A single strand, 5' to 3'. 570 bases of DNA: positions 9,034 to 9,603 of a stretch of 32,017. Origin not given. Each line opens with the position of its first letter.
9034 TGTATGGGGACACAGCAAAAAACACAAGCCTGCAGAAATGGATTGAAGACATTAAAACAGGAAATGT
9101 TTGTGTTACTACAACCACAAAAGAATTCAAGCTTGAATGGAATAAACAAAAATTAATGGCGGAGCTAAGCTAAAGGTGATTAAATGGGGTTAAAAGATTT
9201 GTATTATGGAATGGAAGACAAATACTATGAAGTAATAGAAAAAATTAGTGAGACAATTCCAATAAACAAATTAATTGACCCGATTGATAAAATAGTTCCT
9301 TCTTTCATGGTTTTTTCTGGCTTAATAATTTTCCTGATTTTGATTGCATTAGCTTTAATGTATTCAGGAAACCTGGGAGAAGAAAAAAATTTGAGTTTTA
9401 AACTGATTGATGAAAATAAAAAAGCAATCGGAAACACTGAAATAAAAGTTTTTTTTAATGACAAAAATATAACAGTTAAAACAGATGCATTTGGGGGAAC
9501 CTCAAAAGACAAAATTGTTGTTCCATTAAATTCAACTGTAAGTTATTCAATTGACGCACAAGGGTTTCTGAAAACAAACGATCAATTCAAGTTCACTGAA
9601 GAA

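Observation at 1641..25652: Three giant paralogous surface-protein genes plus a tightly coupled small-membrane-protein operon: candidate undescribed cell-surface / cell-contact system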

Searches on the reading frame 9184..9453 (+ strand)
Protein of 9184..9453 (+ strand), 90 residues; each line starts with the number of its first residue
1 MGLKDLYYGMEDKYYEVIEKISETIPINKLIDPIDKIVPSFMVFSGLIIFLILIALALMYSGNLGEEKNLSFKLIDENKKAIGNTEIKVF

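Call 97: find_related_loci(query=A10, collection=metagenome_contigs, flank=10000)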
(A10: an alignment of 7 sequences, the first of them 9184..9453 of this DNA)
Query A10 (90 aa) in metagenome_contigs; peptide patterns used: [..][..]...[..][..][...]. (x = any residue, [..] = any of these).
139 stretches matched a pattern; 78 encode a relative of the query (tblastn E <= 1e-3); 76 distinct loci.
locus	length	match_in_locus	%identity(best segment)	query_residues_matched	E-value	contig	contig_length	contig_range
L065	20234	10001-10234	46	1-81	2e-17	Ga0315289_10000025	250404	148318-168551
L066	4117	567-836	43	1-89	3e-17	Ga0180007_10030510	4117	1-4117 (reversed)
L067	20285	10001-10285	35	2-89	3e-16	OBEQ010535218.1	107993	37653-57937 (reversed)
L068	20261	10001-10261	44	2-87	3e-16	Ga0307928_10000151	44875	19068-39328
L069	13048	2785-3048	39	2-90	9e-16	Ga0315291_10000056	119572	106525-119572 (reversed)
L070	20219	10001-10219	43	3-76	2e-15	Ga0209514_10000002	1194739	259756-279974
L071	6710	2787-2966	48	1-56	2e-15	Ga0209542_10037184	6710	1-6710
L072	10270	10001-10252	37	1-86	2e-15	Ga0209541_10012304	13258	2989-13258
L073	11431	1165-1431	33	3-89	4e-15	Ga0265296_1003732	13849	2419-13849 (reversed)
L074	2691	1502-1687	41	2-64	1e-14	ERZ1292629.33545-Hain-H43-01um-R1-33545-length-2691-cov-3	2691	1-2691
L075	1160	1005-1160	53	1-59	1e-14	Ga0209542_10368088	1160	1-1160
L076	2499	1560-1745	39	3-64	2e-14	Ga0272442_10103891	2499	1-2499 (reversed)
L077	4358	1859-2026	56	3-61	2e-14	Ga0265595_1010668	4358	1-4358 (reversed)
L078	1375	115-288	44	1-59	2e-14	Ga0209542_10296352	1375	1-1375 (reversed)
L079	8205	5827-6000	50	1-60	6e-14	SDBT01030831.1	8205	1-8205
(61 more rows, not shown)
